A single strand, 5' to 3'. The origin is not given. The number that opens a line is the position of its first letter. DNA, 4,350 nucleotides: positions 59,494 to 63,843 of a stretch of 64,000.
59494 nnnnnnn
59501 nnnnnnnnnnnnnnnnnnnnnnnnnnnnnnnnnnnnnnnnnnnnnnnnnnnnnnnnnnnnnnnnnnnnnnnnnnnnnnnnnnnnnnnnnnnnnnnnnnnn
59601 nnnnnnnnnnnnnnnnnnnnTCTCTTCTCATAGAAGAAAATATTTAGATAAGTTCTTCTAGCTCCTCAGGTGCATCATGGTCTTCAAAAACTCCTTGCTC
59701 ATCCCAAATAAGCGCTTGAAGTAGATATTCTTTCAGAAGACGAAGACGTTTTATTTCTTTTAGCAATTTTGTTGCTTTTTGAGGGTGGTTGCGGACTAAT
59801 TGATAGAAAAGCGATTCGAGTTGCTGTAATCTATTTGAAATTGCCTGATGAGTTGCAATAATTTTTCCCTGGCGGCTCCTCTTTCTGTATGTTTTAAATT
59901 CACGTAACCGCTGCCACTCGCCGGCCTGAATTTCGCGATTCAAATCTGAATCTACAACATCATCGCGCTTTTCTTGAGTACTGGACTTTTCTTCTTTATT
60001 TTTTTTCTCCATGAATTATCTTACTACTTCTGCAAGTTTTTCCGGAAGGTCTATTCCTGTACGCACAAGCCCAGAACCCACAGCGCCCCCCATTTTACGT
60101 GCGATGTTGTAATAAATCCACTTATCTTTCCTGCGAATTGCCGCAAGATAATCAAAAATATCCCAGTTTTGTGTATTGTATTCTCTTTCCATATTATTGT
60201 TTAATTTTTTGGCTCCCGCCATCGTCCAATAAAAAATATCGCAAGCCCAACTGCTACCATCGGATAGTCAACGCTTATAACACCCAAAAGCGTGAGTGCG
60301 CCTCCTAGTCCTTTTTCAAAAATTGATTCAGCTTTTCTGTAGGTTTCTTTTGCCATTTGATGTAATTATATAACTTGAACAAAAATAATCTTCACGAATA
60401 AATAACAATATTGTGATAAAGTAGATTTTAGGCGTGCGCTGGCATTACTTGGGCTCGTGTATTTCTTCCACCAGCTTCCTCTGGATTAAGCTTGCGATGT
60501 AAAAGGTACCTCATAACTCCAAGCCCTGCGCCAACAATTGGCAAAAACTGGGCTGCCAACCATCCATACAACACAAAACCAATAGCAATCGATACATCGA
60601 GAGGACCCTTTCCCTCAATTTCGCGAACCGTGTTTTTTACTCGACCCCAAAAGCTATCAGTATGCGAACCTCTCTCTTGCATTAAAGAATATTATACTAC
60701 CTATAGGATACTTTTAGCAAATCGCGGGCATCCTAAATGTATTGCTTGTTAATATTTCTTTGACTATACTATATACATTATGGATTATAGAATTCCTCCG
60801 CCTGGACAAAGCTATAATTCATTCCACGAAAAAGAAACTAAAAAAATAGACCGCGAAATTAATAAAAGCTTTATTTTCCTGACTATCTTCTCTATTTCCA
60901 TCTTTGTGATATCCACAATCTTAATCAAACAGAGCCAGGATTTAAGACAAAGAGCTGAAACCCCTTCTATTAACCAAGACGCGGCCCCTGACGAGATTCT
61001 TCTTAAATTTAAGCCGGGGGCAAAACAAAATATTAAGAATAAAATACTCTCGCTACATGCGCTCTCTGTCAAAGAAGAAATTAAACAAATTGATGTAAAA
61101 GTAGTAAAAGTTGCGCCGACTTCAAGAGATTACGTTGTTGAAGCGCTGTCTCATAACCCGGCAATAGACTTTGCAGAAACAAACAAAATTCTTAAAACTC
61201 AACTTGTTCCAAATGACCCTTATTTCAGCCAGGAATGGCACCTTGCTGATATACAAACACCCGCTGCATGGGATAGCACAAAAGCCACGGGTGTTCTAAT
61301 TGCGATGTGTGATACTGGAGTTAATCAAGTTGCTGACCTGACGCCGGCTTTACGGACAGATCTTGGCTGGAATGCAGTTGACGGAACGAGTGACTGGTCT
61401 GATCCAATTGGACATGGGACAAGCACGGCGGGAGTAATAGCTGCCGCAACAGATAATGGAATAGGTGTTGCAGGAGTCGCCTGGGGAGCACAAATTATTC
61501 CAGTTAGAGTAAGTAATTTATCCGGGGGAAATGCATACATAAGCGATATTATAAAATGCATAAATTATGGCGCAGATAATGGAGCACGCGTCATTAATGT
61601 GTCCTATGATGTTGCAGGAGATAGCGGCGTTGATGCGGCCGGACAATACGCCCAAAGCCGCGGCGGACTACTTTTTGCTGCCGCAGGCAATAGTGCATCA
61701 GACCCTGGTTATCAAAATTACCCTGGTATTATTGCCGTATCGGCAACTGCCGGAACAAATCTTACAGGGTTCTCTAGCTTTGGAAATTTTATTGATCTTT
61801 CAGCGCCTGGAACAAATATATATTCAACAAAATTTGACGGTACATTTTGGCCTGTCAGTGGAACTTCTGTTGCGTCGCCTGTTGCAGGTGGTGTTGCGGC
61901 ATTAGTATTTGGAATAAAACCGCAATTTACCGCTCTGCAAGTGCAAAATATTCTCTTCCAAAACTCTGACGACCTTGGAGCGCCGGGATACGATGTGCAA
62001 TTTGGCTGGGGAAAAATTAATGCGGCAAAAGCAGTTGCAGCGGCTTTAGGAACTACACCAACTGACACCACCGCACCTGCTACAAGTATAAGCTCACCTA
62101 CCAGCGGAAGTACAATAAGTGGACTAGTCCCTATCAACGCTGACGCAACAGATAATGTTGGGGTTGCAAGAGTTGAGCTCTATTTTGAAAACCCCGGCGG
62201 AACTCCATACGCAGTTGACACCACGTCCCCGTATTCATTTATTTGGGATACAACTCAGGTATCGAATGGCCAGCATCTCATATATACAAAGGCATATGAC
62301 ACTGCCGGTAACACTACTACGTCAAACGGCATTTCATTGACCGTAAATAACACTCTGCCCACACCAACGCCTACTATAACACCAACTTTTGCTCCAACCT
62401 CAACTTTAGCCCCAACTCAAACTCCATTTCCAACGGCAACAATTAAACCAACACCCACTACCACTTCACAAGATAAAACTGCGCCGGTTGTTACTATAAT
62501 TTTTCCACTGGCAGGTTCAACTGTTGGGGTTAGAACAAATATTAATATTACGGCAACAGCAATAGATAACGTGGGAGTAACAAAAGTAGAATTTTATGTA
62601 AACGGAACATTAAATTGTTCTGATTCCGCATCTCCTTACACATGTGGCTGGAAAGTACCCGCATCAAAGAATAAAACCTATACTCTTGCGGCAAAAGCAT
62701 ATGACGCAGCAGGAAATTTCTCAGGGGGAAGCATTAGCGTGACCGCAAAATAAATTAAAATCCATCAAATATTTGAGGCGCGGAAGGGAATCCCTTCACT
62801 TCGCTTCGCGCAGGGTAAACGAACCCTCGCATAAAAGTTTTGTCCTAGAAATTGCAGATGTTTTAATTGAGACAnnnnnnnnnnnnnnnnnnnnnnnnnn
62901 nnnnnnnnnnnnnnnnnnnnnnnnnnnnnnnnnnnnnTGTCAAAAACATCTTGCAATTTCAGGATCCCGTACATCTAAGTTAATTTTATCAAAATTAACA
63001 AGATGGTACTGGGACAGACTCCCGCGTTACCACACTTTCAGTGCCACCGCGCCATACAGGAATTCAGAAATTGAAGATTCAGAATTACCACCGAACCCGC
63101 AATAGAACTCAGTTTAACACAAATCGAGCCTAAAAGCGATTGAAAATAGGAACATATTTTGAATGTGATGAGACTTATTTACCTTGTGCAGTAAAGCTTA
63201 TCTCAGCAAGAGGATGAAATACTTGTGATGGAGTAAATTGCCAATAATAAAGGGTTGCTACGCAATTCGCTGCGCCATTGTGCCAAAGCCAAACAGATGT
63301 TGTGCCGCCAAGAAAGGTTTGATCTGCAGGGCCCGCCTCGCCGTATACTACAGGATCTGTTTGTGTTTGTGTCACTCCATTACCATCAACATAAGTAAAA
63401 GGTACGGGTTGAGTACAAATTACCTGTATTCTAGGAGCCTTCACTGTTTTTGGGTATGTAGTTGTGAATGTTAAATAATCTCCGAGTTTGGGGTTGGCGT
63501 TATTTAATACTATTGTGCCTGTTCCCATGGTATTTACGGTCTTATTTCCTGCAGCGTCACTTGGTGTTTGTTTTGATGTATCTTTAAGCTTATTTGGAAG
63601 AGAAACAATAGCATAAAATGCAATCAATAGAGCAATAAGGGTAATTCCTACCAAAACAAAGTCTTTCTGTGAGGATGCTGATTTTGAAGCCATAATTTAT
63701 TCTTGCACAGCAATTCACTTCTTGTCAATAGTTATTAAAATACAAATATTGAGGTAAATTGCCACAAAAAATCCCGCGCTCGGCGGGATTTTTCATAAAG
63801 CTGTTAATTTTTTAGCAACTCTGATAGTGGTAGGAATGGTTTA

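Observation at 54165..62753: Near-identical about 95-aa Ig-like domain appended to five different enzymes, pointing to domain shuffling or gene conversion within a hydrolase island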

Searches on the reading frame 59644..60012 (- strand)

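Call 4: search_protein_families(library=pfam, proteins=[window:59644-60012:-], max_evalue=0.01)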
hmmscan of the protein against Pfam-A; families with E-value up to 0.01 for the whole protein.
window:59644-60012:- (122 aa): 0 families

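Call 18: search_protein_families(library=ncbifam, proteins=[window:59644-60012:-], max_evalue=0.1)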
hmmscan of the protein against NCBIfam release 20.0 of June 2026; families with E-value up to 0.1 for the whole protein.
window:59644-60012:- (122 aa): 4 families
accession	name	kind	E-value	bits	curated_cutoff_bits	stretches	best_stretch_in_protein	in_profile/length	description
TIGR03298.1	argP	subfamily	0.0035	16.5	273.55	1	52-104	26-84/292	ArgP/LysG family DNA-binding transcriptional regulator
NF002964.0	PRK03635.1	subfamily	0.0063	15.6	197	1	53-101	29-83/297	ArgP/LysG family DNA-binding transcriptional regulator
TIGR03652.1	FeS_repair_RIC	equivalog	0.014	15.2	204.7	1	18-109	42-134/216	iron-sulfur cluster repair di-iron protein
NF009888.0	PRK13348.1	subfamily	0.05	12.6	297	1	53-101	29-83/302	HTH-type transcriptional regulator ArgP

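Call 74: search_protein_families(library=phrogs, proteins=[window:59644-60012:-], max_evalue=0.01)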
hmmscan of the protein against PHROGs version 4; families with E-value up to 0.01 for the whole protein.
window:59644-60012:- (122 aa): 0 families

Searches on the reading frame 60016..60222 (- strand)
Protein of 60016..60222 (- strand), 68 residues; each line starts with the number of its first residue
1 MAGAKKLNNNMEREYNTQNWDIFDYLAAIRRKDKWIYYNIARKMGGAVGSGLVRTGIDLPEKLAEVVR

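Call 74: search_protein_families(library=phrogs, proteins=[window:60016-60222:-], max_evalue=0.01)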
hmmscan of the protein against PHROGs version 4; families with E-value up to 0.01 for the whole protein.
window:60016-60222:- (68 aa): 1 family
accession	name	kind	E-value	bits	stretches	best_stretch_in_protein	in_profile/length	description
phrog_3910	-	transcription regulation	0.0034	17.4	1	8-50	59-101/356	transcriptional regulator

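Call 75: search_protein_families(library=pfam, proteins=[window:60016-60222:-], max_evalue=0.01)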
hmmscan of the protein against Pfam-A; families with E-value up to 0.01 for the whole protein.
window:60016-60222:- (68 aa): 0 families

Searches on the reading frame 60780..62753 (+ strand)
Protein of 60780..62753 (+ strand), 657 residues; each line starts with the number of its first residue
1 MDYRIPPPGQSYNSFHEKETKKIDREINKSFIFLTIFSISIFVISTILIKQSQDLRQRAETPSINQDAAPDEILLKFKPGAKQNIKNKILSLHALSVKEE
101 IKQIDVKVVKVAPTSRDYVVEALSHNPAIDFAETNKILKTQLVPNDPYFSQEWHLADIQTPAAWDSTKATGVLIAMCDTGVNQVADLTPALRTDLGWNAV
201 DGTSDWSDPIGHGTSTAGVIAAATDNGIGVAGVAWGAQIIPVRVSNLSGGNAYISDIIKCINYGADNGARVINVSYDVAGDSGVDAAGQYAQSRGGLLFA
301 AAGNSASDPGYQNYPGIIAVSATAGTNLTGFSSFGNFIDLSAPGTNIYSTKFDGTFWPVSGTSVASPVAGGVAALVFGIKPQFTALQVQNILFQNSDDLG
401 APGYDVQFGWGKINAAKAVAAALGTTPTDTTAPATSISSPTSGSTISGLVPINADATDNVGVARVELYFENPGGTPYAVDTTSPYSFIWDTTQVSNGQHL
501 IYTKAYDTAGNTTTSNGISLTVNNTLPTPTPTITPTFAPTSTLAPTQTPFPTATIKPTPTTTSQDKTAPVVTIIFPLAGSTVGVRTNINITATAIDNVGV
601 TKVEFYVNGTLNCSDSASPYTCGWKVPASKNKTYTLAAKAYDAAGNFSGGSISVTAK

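Call 4: search_protein_families(library=pfam, proteins=[window:60780-62753:+], max_evalue=0.01)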
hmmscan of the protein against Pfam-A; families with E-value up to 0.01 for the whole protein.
window:60780-62753:+ (657 aa): 6 families
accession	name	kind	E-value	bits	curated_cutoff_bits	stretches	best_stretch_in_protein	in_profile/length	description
PF00082.27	Peptidase_S8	-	1.1e-37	130.3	21.8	1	170-411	2-288/288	Subtilase family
PF17957.7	Big_7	-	3.7e-34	117.6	24.1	2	569-638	1-70/70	Bacterial Ig domain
PF22148.1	Fervidolysin_NPro-like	-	6.1e-10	39.8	21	1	59-135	6-81/81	Fervidolysin N-terminal prodomain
PF19077.6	Big_13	-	7.2e-06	26.9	27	1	471-522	48-100/102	Bacterial Ig-like domain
PF13750.12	Big_3_3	-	0.0025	17.9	27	0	485-528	3-47/157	Bacterial Ig-like domain (group 3)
PF12245.14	Big_3_2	-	0.0043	17.7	23.3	0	626-647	89-110/122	Bacterial Ig-like domain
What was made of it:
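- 60780..62753 (+): Subtilase S8b: different N-terminus, prodomain, S8 domain, 1 internal Big_7, PT linker, terminal Big_7. PF00082 at 130.3 bits and PF17957 in 2 stretches (call 4).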

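Call 18: search_protein_families(library=ncbifam, proteins=[window:60780-62753:+], max_evalue=0.1)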
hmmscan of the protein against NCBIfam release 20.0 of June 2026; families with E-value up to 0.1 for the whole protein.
window:60780-62753:+ (657 aa): 8 families
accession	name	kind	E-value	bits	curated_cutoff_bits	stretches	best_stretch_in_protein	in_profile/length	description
TIGR03921.1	T7SS_mycosin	equivalog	4.2e-47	161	278.75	1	160-438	3-304/353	type VII secretion-associated serine protease mycosin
NF033595.1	denti_PrtP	equivalog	3.6e-19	68.8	300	2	313-421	386-504/606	dentilisin complex serine proteinase subunit PrtP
TIGR03895.1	protease_PatA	subfamily_domain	3.1e-08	32.8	421.05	1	212-382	1-182/606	PatA/PatG family cyanobactin maturation protease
NF051851.1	AtpSerPepEprS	equivalog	1.9e-06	26.2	1700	1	337-419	278-363/988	autotransporter serine peptidase EprS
NF049966.1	QH_SP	equivalog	5.7e-05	22.6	165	1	174-395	2-210/219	subtilisin-like serine protease QhpE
NF047446.1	barrel_OmpL47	domain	0.0002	21.8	40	1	591-648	8-59/68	OmpL47-type beta-barrel domain-containing protein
NF040553.1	SGO_0316_fam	subfamily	0.0003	18.6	1400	1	339-377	670-708/1486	SGO_0316/SGO_0317 family LPXTG-anchored serine peptidase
NF040808.2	CspC_non_triad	exception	0.00034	19.2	675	0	338-379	459-500/556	bile acid germinant receptor pseudoprotease CspC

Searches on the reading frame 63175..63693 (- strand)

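Call 4: search_protein_families(library=pfam, proteins=[window:63175-63693:-], max_evalue=0.01)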
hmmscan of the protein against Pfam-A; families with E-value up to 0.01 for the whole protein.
window:63175-63693:- (172 aa): 0 families

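Call 18: search_protein_families(library=ncbifam, proteins=[window:63175-63693:-], max_evalue=0.1)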
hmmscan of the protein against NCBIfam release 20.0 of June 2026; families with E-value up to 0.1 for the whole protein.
window:63175-63693:- (172 aa): 1 family
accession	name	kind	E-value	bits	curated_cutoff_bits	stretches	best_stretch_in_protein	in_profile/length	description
NF008153.0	PRK10905.1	equivalog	0.051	12.7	256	1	2-105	89-190/424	cell division protein DamX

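Call 74: search_protein_families(library=phrogs, proteins=[window:63175-63693:-], max_evalue=0.01)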
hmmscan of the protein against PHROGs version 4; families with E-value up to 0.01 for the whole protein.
window:63175-63693:- (172 aa): 0 families
